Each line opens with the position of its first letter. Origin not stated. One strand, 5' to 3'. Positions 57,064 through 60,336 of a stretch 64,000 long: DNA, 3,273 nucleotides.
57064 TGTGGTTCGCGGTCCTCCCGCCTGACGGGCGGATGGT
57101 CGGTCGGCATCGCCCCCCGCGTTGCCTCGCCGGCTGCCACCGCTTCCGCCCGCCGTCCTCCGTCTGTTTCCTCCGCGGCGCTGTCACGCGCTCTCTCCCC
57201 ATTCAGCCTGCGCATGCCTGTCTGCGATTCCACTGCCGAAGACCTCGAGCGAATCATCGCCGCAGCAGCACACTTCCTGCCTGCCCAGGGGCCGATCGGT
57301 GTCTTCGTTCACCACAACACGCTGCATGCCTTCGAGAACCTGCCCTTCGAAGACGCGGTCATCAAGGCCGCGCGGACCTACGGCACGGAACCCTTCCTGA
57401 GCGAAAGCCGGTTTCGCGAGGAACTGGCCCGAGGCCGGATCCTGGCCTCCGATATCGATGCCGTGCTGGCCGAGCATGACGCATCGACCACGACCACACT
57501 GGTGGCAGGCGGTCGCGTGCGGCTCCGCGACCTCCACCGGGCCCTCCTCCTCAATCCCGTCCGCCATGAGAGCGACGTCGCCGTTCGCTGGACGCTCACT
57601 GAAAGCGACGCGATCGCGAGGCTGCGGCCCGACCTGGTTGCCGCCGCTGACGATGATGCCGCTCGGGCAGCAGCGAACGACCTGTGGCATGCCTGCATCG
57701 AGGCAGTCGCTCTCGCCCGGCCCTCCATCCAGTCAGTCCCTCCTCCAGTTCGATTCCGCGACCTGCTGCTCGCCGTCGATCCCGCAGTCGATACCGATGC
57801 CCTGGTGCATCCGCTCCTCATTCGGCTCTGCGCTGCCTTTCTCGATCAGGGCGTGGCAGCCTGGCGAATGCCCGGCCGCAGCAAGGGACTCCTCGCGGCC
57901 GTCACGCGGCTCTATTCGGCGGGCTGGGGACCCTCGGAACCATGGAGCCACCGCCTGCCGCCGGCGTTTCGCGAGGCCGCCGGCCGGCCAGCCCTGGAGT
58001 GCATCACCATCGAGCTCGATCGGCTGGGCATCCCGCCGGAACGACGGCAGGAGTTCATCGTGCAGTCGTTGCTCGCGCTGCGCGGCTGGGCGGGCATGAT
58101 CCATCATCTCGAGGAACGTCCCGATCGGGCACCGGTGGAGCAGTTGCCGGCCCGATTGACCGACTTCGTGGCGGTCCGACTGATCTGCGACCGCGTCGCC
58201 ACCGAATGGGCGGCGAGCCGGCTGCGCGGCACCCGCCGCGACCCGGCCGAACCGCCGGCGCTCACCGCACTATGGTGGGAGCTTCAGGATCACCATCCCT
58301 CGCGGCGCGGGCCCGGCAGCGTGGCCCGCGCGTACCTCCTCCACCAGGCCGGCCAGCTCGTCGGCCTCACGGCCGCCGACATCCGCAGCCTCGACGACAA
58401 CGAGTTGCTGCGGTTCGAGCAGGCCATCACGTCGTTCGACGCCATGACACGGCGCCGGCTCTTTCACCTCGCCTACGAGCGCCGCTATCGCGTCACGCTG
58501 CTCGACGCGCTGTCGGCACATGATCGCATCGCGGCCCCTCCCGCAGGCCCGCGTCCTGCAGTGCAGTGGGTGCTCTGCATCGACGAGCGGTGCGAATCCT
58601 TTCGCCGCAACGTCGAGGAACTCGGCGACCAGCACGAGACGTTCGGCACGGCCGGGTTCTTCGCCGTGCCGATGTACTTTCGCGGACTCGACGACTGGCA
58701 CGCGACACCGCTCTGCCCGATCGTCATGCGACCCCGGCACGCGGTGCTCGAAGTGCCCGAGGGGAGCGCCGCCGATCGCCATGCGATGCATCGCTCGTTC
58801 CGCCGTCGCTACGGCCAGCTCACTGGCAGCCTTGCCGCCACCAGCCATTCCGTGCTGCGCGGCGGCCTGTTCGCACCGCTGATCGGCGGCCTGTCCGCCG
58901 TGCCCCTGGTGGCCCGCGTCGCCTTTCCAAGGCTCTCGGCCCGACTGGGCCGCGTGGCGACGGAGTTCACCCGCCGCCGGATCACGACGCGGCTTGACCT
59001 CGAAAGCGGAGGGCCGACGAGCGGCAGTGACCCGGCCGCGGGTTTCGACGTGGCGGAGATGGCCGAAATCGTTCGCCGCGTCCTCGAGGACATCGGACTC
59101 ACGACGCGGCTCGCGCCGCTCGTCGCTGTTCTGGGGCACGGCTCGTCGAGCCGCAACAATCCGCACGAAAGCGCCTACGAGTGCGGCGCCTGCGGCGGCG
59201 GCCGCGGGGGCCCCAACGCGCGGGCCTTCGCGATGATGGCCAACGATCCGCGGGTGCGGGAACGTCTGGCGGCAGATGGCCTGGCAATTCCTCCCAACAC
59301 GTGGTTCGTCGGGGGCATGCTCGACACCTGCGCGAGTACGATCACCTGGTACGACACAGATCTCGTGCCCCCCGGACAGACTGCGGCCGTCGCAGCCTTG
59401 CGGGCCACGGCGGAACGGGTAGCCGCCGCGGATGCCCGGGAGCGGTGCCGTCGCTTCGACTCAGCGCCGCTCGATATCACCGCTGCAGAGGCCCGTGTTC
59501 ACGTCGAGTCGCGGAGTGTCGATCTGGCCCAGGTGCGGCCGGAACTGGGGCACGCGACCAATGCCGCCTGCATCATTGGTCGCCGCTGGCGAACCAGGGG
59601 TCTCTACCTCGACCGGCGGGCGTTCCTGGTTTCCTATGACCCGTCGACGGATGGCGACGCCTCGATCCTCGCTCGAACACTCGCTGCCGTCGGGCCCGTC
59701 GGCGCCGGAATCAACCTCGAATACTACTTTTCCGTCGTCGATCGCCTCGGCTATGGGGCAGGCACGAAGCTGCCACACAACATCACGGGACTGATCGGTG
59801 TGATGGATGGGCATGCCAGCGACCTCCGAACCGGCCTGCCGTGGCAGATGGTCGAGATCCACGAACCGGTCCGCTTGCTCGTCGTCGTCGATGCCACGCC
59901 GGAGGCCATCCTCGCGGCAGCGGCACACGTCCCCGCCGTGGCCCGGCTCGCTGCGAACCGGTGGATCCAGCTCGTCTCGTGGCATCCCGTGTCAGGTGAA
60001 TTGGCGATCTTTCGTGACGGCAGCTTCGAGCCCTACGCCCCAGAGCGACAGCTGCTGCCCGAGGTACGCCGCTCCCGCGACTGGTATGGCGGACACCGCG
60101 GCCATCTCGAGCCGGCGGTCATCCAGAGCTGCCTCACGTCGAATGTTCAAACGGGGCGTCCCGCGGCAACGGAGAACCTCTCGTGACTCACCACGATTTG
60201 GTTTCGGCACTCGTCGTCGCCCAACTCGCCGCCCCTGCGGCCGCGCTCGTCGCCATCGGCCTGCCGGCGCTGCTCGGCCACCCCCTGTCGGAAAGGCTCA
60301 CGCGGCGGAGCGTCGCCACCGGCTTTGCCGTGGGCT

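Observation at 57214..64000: DabA chained by overlapping stop/start codons to two antiporter-like subunits and an SbtA-type bicarbonate permease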

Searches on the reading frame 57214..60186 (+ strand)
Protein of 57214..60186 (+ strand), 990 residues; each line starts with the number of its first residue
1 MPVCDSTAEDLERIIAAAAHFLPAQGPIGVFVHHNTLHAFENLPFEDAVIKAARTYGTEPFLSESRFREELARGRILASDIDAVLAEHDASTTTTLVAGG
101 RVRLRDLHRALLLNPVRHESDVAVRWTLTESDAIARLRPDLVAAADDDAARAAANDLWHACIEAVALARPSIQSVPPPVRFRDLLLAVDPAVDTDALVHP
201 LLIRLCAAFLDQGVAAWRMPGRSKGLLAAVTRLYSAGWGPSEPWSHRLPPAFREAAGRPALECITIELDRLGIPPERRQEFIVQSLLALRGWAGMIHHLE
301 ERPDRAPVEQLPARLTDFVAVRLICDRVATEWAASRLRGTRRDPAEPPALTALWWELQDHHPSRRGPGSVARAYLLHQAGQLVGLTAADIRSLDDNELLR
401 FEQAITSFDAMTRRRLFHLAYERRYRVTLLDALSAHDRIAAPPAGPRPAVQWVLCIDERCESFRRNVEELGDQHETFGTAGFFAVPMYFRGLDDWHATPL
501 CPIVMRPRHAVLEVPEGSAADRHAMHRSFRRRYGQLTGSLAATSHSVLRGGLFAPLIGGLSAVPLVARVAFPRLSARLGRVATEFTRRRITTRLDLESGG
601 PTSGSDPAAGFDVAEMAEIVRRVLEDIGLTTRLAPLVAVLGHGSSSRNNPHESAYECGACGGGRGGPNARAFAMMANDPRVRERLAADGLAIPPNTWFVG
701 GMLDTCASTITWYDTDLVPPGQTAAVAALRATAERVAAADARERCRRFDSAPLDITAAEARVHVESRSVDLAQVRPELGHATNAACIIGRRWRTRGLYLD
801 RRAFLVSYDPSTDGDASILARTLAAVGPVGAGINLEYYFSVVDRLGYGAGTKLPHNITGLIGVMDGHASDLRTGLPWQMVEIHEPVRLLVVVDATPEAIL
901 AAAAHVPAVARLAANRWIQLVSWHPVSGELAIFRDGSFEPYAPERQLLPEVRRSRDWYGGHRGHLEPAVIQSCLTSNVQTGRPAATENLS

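Call 7: search_protein_families(library=pfam, proteins=[window:57214-60186:+], max_evalue=0.01)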
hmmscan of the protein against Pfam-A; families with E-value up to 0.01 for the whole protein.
window:57214-60186:+ (990 aa): 1 family
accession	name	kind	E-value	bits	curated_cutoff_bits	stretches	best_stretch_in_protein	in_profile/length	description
PF10070.14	DabA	-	3.6e-230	766.7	25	1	15-918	1-747/747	Probable inorganic carbon transporter subunit DabA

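Call 8: search_protein_families(library=ncbifam, proteins=[window:57214-60186:+], max_evalue=0.01)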
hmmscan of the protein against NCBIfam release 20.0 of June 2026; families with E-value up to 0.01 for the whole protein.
window:57214-60186:+ (990 aa): 0 families

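Call 34: search_solved_structures(query=window:57214-60186:+, max_evalue=0.01, show_alignments=1)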
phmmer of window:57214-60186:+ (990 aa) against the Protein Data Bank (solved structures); distinct sequences matched with E-value up to 0.01: 1.
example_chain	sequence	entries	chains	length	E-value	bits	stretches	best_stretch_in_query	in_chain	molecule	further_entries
9rd0_A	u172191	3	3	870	2.6e-64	221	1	419-921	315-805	Probable inorganic carbon transporter subunit DabA2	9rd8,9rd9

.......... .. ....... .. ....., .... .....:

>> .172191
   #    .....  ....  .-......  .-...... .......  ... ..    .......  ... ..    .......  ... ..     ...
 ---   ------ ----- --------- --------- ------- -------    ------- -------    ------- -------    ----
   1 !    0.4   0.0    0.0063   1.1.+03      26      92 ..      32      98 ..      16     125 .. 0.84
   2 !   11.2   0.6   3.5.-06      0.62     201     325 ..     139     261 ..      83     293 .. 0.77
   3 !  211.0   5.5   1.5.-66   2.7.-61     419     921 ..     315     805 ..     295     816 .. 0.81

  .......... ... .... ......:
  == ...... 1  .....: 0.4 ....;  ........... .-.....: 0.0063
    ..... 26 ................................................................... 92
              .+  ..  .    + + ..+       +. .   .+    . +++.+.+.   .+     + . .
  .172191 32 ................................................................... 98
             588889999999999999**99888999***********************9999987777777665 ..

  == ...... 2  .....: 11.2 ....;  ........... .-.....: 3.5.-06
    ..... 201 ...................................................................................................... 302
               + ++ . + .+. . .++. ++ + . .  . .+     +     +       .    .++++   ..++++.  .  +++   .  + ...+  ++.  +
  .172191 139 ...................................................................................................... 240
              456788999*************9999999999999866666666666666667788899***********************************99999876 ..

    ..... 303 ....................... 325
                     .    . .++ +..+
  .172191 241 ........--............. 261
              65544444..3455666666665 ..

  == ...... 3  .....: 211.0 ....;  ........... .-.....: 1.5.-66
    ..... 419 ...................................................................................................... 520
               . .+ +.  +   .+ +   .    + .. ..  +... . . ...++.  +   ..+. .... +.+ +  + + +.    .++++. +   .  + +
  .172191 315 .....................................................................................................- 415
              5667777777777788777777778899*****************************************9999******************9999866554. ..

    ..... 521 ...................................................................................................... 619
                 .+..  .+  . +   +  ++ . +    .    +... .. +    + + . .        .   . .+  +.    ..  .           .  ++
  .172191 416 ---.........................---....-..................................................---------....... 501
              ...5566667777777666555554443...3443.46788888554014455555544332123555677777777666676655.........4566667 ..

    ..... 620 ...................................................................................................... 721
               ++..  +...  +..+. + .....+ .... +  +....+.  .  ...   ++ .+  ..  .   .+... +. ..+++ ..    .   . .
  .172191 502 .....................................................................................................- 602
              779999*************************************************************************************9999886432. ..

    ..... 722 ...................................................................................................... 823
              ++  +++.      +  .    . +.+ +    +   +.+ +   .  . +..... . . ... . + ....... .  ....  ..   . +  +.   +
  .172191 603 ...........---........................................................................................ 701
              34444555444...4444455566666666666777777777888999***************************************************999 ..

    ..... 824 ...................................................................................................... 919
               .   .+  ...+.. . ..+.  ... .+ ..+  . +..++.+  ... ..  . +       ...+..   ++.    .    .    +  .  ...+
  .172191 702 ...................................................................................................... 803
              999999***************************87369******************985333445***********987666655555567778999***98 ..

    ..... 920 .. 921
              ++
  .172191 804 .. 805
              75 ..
